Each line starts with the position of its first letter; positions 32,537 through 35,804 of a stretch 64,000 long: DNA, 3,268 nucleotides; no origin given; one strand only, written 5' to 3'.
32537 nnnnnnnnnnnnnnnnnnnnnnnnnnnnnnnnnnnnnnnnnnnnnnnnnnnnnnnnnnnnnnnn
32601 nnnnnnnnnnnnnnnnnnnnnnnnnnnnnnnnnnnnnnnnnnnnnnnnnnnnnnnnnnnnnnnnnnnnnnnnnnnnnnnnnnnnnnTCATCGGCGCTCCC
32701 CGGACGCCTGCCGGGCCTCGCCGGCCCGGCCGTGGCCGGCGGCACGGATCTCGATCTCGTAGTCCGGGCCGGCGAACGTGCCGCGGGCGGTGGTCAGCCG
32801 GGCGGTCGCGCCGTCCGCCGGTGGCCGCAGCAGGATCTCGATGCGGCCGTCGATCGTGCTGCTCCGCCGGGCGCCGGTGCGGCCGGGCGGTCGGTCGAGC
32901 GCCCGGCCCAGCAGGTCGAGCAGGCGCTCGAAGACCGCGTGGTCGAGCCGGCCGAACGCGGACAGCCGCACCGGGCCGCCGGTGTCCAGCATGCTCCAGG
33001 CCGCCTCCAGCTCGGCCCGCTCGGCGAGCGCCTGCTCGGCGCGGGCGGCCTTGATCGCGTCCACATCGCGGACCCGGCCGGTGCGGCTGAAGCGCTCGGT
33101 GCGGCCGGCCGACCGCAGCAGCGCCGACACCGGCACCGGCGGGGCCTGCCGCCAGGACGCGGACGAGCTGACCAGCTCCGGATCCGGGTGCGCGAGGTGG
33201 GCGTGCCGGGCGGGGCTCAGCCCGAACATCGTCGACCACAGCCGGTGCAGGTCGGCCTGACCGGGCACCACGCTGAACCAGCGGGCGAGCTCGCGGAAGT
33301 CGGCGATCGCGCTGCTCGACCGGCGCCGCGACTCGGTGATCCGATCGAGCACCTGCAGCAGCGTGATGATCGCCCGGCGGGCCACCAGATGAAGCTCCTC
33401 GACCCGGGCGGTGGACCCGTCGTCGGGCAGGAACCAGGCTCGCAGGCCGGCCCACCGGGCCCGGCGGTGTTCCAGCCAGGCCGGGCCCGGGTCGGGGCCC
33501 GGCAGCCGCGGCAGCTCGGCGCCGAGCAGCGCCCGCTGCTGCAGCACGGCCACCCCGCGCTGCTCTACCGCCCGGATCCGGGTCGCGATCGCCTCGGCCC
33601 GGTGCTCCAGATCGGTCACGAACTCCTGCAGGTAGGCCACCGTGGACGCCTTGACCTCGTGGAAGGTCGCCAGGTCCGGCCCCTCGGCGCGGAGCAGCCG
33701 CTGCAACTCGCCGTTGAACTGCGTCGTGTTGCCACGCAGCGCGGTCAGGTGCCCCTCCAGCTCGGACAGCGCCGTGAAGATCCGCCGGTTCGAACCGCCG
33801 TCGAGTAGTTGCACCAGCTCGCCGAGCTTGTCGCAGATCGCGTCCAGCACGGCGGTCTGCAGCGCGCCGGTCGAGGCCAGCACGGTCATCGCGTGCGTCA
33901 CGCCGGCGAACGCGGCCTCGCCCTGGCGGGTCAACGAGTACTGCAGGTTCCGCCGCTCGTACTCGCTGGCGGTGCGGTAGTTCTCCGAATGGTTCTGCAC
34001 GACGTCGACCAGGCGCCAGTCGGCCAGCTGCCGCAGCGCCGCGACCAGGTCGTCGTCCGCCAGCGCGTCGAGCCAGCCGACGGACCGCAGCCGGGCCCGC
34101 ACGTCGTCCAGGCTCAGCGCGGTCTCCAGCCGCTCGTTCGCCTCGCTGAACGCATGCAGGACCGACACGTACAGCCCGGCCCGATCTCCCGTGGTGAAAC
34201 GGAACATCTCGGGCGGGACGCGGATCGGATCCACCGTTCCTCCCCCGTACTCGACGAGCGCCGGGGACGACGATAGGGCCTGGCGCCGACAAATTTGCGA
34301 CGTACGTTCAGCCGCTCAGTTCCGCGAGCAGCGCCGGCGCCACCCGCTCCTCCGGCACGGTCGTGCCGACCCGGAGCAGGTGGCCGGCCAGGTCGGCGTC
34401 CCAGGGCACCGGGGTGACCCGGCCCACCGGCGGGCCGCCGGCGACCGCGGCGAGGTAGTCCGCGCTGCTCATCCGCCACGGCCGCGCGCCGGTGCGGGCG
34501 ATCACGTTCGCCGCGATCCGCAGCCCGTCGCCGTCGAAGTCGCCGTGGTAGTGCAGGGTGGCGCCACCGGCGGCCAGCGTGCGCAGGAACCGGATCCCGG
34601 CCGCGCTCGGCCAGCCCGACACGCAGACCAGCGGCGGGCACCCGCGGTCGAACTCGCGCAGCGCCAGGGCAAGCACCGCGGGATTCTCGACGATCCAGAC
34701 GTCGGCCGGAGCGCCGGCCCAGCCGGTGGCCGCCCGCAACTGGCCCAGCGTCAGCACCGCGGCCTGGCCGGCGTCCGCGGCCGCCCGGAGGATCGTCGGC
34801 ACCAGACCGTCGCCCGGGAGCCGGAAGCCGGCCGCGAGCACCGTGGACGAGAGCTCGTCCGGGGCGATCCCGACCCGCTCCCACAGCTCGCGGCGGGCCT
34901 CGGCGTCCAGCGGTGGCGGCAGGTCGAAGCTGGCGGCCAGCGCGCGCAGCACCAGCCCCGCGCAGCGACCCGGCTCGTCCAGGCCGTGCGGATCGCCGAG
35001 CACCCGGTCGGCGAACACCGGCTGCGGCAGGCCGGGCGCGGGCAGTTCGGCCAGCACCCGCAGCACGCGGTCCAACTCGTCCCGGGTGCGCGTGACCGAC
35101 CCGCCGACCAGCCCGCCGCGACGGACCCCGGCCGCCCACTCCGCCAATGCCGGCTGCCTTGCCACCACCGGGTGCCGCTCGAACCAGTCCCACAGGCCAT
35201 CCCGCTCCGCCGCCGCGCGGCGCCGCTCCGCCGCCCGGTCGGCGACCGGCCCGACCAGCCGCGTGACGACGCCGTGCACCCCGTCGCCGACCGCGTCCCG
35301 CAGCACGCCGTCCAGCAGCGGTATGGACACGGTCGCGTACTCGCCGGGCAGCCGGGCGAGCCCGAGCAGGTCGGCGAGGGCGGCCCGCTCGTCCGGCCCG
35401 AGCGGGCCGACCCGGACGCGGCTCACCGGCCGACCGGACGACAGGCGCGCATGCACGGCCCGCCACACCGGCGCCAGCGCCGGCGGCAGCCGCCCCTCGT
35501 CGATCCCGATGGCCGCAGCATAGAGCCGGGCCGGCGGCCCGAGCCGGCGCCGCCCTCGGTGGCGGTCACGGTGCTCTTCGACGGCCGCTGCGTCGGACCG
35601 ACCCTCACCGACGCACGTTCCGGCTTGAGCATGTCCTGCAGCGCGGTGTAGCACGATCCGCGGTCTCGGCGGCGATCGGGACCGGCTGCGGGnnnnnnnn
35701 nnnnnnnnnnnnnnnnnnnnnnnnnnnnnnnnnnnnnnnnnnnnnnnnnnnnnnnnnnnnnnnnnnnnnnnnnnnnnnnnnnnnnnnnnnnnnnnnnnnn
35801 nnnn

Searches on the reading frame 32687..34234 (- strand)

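Call 13: search_protein_families(library=pfam, proteins=[window:32687-34234:-], max_evalue=0.01)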
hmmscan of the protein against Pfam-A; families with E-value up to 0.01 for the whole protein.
window:32687-34234:- (515 aa): 1 family
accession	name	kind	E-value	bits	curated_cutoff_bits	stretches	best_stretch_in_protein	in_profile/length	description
PF09660.15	DUF2397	-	3.5e-151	504.7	28.5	1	11-493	1-483/483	Protein of unknown function (DUF2397)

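Call 94: search_protein_families(library=padloc, proteins=[window:32687-34234:-], max_evalue=0.001)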
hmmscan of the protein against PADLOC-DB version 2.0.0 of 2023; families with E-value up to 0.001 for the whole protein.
window:32687-34234:- (515 aa): 7 families
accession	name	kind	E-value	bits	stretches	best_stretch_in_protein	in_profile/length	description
PDLC00539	JetA2|JetA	-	1.1e-266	883.7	1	4-508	2-508/512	DUF2397 domain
PDLC00536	JetA2|JetA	-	3.9e-114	379.9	1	8-502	18-514/518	DUF2397 domain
PDLC00541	JetA2|JetA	-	6.7e-48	161.5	1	9-504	19-506/512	DUF2397 domain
PDLC00540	JetA2|JetA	-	1.1e-43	147.7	1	16-498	19-493/496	DUF2397 domain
PDLC00537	JetA2|JetA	-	2.3e-32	110.5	1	13-448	14-451/498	DUF2397 domain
PDLC00534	JetA2|JetA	-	2.1e-25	87.5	1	17-500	30-508/511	DUF2397 domain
PDLC00538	JetA2|JetA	-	1.4e-06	25.3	1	36-412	40-410/541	DUF2397 domain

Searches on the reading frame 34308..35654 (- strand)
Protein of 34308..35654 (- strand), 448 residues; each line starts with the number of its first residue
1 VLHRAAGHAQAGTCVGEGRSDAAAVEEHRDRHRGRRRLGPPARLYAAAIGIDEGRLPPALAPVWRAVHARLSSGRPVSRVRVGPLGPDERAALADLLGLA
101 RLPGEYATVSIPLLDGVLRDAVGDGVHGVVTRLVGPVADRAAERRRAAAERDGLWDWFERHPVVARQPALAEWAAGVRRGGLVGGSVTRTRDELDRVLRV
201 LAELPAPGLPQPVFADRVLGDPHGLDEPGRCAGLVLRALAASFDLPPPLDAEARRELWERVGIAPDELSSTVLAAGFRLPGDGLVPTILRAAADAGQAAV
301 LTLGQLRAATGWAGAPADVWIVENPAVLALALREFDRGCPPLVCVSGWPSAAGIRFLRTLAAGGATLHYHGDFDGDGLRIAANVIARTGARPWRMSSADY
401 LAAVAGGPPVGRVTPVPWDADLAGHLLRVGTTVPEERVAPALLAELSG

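Call 13: search_protein_families(library=pfam, proteins=[window:34308-35654:-], max_evalue=0.01)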
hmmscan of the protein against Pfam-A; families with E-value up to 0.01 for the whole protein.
window:34308-35654:- (448 aa): 2 families
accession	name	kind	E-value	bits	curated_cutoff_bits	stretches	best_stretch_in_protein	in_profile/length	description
PF11796.13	DUF3323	-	7.5e-51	173.4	26.6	1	78-278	3-208/209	Protein of unknown function N-terminus (DUF3323)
PF09664.16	DUF2399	-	3.4e-48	163.7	23.4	1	300-446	2-152/152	Protein of unknown function C-terminus (DUF2399)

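Call 94: search_protein_families(library=padloc, proteins=[window:34308-35654:-], max_evalue=0.001)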
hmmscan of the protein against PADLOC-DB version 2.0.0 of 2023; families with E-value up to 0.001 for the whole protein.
window:34308-35654:- (448 aa): 4 families
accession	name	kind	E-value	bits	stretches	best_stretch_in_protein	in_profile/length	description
PDLC00557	JetD2|JetD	-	2.3e-134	447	1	58-447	15-418/423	DUF2220; DUF3322; DUF2399 domain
PDLC00556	JetD2|JetD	-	1.6e-44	150.7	1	190-404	158-376/430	DUF2220; DUF3322; DUF2399 domain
PDLC00521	JetD1|JetD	-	7.1e-09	33.3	1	152-386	101-325/395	DUF2220; DUF3322; DUF2399 domain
PDLC00529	JetD1|JetD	-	0.00028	18.1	1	310-401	245-344/394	DUF2220; DUF3322; DUF2399 domain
